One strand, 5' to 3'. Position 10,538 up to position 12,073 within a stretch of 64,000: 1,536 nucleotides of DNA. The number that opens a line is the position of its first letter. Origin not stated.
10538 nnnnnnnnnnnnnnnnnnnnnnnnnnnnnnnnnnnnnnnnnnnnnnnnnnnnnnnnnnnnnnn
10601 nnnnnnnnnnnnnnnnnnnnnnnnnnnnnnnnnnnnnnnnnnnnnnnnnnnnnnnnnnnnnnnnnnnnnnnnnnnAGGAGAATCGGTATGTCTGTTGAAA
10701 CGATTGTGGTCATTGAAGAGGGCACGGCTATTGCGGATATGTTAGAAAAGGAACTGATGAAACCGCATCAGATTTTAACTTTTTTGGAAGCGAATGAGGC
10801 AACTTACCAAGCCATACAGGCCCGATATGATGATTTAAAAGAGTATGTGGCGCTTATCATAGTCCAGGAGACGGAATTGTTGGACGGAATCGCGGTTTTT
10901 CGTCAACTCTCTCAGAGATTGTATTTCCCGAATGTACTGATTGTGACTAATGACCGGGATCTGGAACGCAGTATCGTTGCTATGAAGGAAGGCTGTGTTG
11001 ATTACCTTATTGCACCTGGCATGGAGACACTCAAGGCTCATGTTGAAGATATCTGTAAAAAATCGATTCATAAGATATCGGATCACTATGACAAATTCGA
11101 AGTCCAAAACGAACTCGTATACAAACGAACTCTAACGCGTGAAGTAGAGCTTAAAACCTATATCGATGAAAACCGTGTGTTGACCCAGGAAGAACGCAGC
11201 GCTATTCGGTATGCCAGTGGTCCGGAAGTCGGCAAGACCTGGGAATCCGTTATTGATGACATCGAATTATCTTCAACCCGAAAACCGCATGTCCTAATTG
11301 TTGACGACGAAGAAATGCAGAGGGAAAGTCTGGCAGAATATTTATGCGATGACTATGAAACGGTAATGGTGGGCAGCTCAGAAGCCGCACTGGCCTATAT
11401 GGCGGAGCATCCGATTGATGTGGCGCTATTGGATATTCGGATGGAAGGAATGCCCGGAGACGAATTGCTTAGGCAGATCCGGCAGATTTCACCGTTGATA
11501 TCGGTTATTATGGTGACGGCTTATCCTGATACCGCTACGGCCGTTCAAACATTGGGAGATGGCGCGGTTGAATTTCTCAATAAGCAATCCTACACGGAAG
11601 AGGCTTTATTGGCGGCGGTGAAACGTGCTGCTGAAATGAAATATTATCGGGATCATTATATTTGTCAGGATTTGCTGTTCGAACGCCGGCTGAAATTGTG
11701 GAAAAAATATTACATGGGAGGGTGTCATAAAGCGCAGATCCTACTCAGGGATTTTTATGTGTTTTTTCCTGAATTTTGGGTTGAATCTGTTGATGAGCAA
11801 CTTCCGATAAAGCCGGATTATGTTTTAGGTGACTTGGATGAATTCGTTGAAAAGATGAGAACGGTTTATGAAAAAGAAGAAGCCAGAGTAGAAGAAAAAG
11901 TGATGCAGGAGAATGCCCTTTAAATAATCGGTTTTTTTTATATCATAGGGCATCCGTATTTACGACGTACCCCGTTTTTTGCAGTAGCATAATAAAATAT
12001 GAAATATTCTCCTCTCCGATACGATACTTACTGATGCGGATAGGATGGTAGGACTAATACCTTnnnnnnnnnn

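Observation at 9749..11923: Soluble histidine kinase translationally coupled to a pseudo-receiver + receiver regulator with an unassigned output domain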

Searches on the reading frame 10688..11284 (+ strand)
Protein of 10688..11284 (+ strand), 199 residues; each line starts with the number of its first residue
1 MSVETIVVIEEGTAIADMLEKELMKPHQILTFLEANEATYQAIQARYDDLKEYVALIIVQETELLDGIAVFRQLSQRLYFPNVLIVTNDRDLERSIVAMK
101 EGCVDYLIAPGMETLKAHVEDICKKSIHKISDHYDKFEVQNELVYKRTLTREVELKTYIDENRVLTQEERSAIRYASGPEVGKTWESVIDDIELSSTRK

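Call 23: search_protein_families(library=pfam, proteins=[window:10688-11284:+], max_evalue=10)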
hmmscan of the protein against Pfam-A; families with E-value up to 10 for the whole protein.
seq(199 aa): 3 families
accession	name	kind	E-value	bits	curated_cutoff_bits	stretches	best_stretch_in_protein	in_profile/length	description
PF00072.30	Response_reg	-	0.0006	20.4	30.2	1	7-117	2-108/111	Response regulator receiver domain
PF05405.19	Mt_ATP-synt_B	-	0.063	13.4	21.7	1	112-171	31-90/163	Mitochondrial ATP synthase B chain precursor (ATP-synt_B)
PF21037.2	CCDC138_cc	-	0.14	12.6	27.1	1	113-147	11-44/59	Coiled-coil-domain-containing protein 138, coiled-coil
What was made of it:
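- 10700..11041 (+): REC1 of the regulator (aa ~5-118), a pseudo-receiver. V59 sits at the phospho-acceptor position and A109 at the conserved Lys position. T87 is retained, and the acidic pocket reads E10-E11-G12. Weak full-length REC match E=6e-4 (call 23).
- On Response regulator receiver (REC1, aa 5-118): The fold-level REC match is only sub-threshold at 20.4 bits (call 23).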

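Call 51: find_related_loci(query=A8, collection=metagenome_contigs, flank=10000)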
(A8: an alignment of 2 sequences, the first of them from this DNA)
Query A8 (199 aa) in metagenome_contigs; peptide patterns used: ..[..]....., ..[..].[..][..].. (x = any residue, [..] = any of these).
360 stretches matched a pattern, but none encodes a relative of the query by tblastn (E <= 1e-3).

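Call 52: find_related_loci(query=A8, collection=genome_contigs, flank=10000)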
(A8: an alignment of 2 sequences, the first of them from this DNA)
Query A8 (199 aa) in genome_contigs; peptide patterns used: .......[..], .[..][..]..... (x = any residue, [..] = any of these).
93 stretches matched a pattern, but none encodes a relative of the query by tblastn (E <= 1e-3).

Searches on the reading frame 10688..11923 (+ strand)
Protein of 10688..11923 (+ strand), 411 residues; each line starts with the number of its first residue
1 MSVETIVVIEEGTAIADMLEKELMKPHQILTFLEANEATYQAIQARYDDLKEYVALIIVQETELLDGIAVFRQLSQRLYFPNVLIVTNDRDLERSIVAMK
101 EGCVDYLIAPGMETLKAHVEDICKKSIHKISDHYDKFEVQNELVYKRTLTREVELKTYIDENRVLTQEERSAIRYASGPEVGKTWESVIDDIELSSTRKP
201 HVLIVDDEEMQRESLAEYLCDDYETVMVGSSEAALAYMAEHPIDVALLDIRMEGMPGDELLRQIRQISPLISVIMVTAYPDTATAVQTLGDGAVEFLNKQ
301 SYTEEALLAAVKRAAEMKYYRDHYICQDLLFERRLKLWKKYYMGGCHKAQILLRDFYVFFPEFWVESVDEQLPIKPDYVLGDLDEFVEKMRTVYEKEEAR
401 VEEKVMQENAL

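Call 3: search_protein_families(library=pfam, proteins=[window:10688-11923:+], max_evalue=1)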
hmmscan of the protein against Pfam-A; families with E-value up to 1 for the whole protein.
window:10688-11923:+ (411 aa): 4 families
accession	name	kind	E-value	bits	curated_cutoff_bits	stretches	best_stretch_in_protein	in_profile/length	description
PF00072.30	Response_reg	-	5.4e-28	97.8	30.2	2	202-311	1-110/111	Response regulator receiver domain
PF04263.21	TPK_catalytic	-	0.0067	16.8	30.7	1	371-405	23-57/113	Thiamin pyrophosphokinase, catalytic domain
PF02887.21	PK_C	-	0.19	12.3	28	0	262-321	30-89/114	Pyruvate kinase, alpha/beta domain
PF13263.12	PHP_C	-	0.26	11.3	21.3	0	287-314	28-54/56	PHP-associated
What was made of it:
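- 11285..11635 (+): REC2 (aa ~200-316), a canonical receiver: D206-D207, D249 (codon 11432-11434), T277, K299. Pfam Response_reg 5e-28 (call 3).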

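Call 4: search_protein_families(library=ncbifam, proteins=[window:10688-11923:+], max_evalue=1)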
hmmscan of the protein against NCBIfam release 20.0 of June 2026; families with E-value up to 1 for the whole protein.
window:10688-11923:+ (411 aa): 100 families (the best 25 are shown)
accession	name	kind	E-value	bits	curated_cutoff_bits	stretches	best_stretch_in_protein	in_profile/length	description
NF006900.1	PRK09390.1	equivalog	3e-25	88.9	255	2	198-317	3-122/203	response regulator FixJ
NF008469.0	PRK11361.1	equivalog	6.3e-22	77.9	714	2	201-323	6-128/461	acetoacetate metabolism transcriptional regulator AtoC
NF008176.1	PRK10923.1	equivalog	7.7e-21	74.2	620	2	200-316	4-120/469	nitrogen regulation protein NR(I)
TIGR01818.1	ntrC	equivalog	1.3e-20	73.7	558.6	2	202-318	1-117/463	nitrogen regulation protein NR(I)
NF007135.0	PRK09581.1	equivalog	2.3e-19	69.5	474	2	201-323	4-128/457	PleD family two-component system response regulator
NF040749.1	tetrathio_RR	equivalog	4.7e-19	68.9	290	2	205-317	5-117/191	tetrathionate respiration response regulator TtrR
NF051870.1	NAssimRespRegNtrX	equivalog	1.6e-18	66.8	600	2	201-321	3-125/452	nitrogen assimilation response regulator NtrX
NF011896.0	PRK15369.1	equivalog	1.7e-18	67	242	2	201-330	5-136/211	two component system response regulator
NF053512.1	nitric_RR_NosR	exception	2.8e-18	66.2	400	1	202-320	1-120/422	response regulator c-di-GMP phosphodiesterase, NosR family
NF040689.1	MtrAB_MtrA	equivalog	1.1e-15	57.6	300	2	202-313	1-111/219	MtrAB system response regulator MtrA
NF007689.0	PRK10365.1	equivalog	2.1e-15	56.4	760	2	201-300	7-107/441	sigma-54-dependent response regulator transcription factor ZraR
TIGR02154.1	PhoB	equivalog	4.3e-15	55.6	296.2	2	200-313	3-118/226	phosphate regulon transcriptional regulator PhoB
NF001965.0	PRK00742.1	subfamily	7.4e-15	55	293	2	201-306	5-114/357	chemotaxis-specific protein-glutamate methyltransferase CheB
NF033791.1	ActR_PrrA_rreg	equivalog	8.1e-15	55.2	250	2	201-317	3-120/173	ActR/PrrA/RegA family redox response regulator transcription factor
NF041946.1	LuxO_transreg_Vib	equivalog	2.6e-14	52.9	800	2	224-303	22-101/463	quorum-sensing sigma-54 dependent transcriptional regulator LuxO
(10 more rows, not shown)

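Call 5: find_homologous_proteins(query=window:10688-11923:+, max_evalue=0.00001)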
Query window:10688-11923:+ (411 aa): 25 proteins with E <= 0.00001 among 7029 candidates.
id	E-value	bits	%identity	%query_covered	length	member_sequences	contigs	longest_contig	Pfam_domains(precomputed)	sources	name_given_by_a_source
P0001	1.7e-263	892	99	100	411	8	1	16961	PF00072.31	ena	-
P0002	1.8e-158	546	59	100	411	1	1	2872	PF00072.31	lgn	-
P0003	9.2e-20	89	33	32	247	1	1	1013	PF23198.2,PF00072.31,PF06490.18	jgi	jgi:CheY-like chemotaxis protein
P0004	6.1e-18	83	36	28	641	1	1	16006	PF08447.19,PF13426.14,PF08448.17,PF02518.32,PF00512.32,PF00989.32,PF00072.31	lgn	-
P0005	4.8e-17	80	35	30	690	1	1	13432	PF08447.19,PF13426.14,PF13188.14,PF08448.17,PF02518.32,PF00512.32,PF00989.32,PF00072.31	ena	-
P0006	5.4e-12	64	45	24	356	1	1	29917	PF13487.13,PF01966.29,PF00072.31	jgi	jgi:putative nucleotidyltransferase with HDIG domain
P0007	5.5e-12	64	45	24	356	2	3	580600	PF13487.13,PF01966.29,PF00072.31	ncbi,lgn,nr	ncbi:MAG: two-component system response regulator [Armatimonadetes bacterium CP1_7O]|nr:MAG: two-com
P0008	8.6e-12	63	31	38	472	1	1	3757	PF00158.33,PF25601.2,PF02954.26,PF14532.13,PF07728.21,PF00072.31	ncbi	-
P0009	1.2e-11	63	44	24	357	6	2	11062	PF13487.13,PF01966.29,PF00072.31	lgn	-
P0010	6.0e-11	60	38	27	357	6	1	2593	PF13487.13,PF01966.29,PF00072.31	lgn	-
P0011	8.4e-11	60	38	28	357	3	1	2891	PF13487.13,PF01966.29,PF00072.31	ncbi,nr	ncbi:MAG: response regulator [bacterium]|nr:response regulator [bacterium]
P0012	1.4e-10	59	44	24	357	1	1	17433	PF13487.13,PF01966.29,PF00072.31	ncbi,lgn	ncbi:MAG: HD domain-containing phosphohydrolase [Fimbriimonadales bacterium]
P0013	8.6e-9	53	35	29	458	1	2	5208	PF00158.33,PF25601.2,PF02954.26,PF14532.13,PF07728.21,PF00072.31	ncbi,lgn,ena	-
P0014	7.6e-8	50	35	31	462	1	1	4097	PF00158.33,PF07724.21,PF25601.2,PF02954.26,PF14532.13,PF07728.21,PF00072.31,PF01078.28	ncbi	-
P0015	1.4e-7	49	37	29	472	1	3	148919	PF00158.33,PF25601.2,PF02954.26,PF14532.13,PF07728.21,PF00072.31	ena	-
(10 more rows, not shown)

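Call 6: search_solved_structures(query=window:10688-11923:+, max_evalue=0.01, show_alignments=2)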
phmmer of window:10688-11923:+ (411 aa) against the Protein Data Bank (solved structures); distinct sequences matched with E-value up to 0.01: 158 (the best 60 are shown).
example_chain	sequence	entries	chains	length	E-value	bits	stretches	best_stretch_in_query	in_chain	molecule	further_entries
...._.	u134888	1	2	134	3e-13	53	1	201-314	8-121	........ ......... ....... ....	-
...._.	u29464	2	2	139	1.1e-12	51.1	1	200-317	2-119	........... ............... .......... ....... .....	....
1d5w_A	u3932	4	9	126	1.7e-12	50.5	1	202-316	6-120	TRANSCRIPTIONAL REGULATORY PROTEIN FIXJ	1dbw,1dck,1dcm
2vuh_B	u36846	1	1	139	4e-12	49.3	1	200-317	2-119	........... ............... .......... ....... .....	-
1yio_A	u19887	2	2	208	4.7e-12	49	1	197-321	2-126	response regulatory protein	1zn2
1dc7_A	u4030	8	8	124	1.4e-11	47.5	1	203-315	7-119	NITROGEN REGULATION PROTEIN | NITROGEN REGULATION PROTEIN NR(I) | NTRC RECEIVER DOMAIN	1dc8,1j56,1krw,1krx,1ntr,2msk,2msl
3kcn_A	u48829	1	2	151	1.9e-11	47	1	201-311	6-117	Adenylate cyclase homolog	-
1qkk_A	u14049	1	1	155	4.9e-11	45.7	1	199-318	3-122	C4-DICARBOXYLATE TRANSPORT TRANSCRIPTIONAL REGULATORY PROTEIN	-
9g85_A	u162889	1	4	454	5.4e-11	45.6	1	201-319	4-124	Response regulator PleD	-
2wb4_A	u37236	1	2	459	5.6e-11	45.5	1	201-319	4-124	DIGUANYLATE CYCLASE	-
9g86_A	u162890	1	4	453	6e-11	45.4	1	201-319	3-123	Response regulator PleD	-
1w25_A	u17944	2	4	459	6.3e-11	45.3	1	201-319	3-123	STALKED-CELL DIFFERENTIATION CONTROLLING PROTEIN | RESPONSE REGULATOR PLED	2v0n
3jte_A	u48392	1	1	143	9.1e-11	44.8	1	201-316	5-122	Response regulator receiver protein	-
1l5y_A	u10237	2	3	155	9.8e-11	44.7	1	199-316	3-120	C4-DICARBOXYLATE TRANSPORT TRANSCRIPTIONAL REGULATORY PROTEIN DCTD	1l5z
1zy2_A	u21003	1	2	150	3.2e-10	43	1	201-321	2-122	transcriptional regulator NtrC1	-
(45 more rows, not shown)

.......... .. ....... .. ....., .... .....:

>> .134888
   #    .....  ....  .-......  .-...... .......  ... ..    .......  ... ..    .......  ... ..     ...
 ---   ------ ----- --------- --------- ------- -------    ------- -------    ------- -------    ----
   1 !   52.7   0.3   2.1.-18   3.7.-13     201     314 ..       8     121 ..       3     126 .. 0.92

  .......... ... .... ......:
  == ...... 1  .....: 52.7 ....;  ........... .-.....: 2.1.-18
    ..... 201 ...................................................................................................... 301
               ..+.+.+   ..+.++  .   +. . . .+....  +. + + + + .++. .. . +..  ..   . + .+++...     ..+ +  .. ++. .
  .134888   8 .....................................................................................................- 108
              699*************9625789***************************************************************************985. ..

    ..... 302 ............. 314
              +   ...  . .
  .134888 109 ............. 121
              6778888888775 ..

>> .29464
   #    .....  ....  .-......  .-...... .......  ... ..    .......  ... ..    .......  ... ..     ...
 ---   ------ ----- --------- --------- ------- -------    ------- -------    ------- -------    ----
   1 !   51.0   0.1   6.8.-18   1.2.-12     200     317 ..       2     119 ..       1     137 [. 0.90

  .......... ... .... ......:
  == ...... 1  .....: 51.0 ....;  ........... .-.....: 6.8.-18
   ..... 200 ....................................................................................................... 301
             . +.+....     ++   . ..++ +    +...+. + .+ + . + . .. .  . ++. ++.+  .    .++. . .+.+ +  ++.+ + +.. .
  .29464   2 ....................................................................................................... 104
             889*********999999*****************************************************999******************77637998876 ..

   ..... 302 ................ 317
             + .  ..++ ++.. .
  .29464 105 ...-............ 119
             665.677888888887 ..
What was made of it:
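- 11285..11635 (+): PDB receivers such as FleR, HupR and FixJ (call 6).
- Closest known: PleD-type tandem-receiver response regulators. Same: PDB PleD receivers match REC2 (call 6).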

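Call 7: find_encoding_contigs(protein=P0002, flank=10000)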
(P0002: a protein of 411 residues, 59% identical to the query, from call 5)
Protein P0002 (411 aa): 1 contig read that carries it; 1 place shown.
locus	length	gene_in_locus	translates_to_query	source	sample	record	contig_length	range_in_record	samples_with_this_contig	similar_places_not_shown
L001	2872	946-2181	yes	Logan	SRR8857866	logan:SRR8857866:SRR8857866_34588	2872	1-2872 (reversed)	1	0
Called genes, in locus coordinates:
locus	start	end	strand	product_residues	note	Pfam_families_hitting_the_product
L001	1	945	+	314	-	?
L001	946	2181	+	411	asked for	PF00072:Response_reg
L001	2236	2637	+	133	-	PF00507:Oxidored_q4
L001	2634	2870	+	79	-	?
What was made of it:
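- The upstream region of the only distant kinase-regulator relative is missing because the contig ends (call 7).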

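Call 8: find_encoding_contigs(protein=P0001, flank=10000)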
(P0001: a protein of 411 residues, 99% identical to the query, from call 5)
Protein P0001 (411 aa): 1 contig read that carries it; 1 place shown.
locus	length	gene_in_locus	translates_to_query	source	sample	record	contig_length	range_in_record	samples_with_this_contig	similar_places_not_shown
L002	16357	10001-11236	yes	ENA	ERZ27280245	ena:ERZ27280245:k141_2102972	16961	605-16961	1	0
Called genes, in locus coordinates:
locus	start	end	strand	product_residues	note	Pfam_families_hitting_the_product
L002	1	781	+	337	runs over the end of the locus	PF01118:Semialdhyde_dh, PF22698:Semialdhyde_dhC_1, PF02774:Semialdhyde_dhC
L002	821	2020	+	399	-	PF01960:ArgJ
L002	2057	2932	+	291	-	PF00696:AA_kinase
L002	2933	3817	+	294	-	PF02729:OTCace_N, PF00185:OTCace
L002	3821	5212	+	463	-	PF00206:Lyase_1, PF14698:ASL_C2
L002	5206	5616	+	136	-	PF00334:NDK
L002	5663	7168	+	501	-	PF02789:Peptidase_M17_N, PF00883:Peptidase_M17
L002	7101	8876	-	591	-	PF16927:HisKA_7TM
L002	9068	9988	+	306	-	PF02518:HATPase_c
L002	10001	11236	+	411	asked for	PF00072:Response_reg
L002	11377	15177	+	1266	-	PF00069:Pkinase, PF07714:PK_Tyr_Ser-Thr, PF13191:AAA_16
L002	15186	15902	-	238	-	PF01381:HTH_3, PF01797:Y1_Tnp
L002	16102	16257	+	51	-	-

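Call 19: predict_structure(alignment_id=A1)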
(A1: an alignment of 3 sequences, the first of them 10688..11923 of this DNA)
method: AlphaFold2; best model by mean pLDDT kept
length: 411 residues; sequences in the alignment: 3
mean_pLDDT: 46.4   pTM: 0.37
mean pLDDT of the five models: 46.4, 42.3, 39.0, 38.9, 38.6
residues with pLDDT >= 90: 0; 70-90: 32; 50-70: 116; < 50: 263
segments of 3 or more residues with pLDDT < 50: 1-29, 47-56, 74-197, 278-297, 299-301, 323-330, 340-355, 357-381, 396-411
pLDDT, mean of each block of 10 residues (from residue 1): 32 44 44 54 53 50 56 46 45 45 37 44 27 20 20 22 33 29 38 48 70 56 78 85 74 62 64 56 29 43 56 54 41 52 40 48 35 35 51 48 41 34
secondary structure, 60 per line:
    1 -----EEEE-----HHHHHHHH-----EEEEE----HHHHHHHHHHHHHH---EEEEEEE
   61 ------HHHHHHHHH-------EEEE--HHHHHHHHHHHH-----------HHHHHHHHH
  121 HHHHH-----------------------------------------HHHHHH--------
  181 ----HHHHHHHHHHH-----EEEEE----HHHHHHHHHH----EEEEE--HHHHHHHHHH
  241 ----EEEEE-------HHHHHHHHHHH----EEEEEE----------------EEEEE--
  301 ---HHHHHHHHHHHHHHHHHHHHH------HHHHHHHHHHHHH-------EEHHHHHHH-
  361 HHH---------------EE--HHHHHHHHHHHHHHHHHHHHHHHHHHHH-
elements in order: E6-9 H15-22 E28-32 H37-50 E54-60 H67-75 E83-86 H89-100 H112-125 H167-172 H185-195 E201-205 H210-219 E224-228 H231-240 E245-249 H257-267 E272-277 E294-298 H304-324 H331-343 H353-359 H383-410
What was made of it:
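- Tried and rejected: Full-length AF2 with a 3-sequence alignment: unusable (pLDDT 46, call 19).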

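Call 47: search_protein_families(library=pfam, proteins=[L001:19-945:+], max_evalue=0.01)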
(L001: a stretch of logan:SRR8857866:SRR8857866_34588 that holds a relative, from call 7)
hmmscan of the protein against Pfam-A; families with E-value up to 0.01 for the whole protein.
L001:19-945:+ (308 aa): 1 family
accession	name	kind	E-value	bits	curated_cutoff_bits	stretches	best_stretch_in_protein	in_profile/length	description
PF02518.31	HATPase_c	-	1.1e-09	39.1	26.4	1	223-296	35-107/111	Histidine kinase-, DNA gyrase B-, and HSP90-like ATPase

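Call 59: find_encoding_contigs(protein=window:10688-11923:+, flank=3000, max_places=6)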
Protein window:10688-11923:+ (411 aa): 8 contigs read that carry it; 6 places shown.
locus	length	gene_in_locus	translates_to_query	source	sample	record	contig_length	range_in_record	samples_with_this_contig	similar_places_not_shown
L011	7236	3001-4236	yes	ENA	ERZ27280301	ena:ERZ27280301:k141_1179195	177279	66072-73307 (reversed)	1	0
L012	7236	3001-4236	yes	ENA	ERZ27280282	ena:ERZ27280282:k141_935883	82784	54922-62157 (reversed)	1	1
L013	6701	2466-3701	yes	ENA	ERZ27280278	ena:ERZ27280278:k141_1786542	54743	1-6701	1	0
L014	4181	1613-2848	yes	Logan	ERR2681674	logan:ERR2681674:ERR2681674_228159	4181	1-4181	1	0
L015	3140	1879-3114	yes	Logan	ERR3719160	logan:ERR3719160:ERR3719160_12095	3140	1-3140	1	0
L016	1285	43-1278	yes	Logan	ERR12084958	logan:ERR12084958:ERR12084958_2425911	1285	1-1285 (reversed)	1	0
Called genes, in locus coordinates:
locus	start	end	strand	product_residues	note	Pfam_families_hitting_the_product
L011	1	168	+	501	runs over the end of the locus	PF02789:Peptidase_M17_N, PF00883:Peptidase_M17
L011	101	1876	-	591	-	PF16927:HisKA_7TM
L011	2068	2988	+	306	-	PF02518:HATPase_c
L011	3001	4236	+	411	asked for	PF00072:Response_reg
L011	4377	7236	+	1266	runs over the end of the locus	PF00069:Pkinase, PF07714:PK_Tyr_Ser-Thr, PF13191:AAA_16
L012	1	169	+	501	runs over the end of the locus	PF02789:Peptidase_M17_N, PF00883:Peptidase_M17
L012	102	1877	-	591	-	PF16927:HisKA_7TM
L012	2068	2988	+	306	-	PF02518:HATPase_c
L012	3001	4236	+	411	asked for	PF00072:Response_reg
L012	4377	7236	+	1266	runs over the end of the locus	PF00069:Pkinase, PF07714:PK_Tyr_Ser-Thr, PF13191:AAA_16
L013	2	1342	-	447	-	?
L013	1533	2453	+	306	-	PF02518:HATPase_c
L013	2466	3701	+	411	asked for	PF00072:Response_reg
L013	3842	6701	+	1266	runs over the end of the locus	PF00069:Pkinase, PF07714:PK_Tyr_Ser-Thr, PF13191:AAA_16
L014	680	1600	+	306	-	PF02518:HATPase_c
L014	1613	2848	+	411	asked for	PF00072:Response_reg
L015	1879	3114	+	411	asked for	PF00072:Response_reg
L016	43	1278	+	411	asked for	PF00072:Response_reg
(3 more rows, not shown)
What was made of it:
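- Checked: Public gene calls use the 306-aa ATG form (calls 8, 59).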
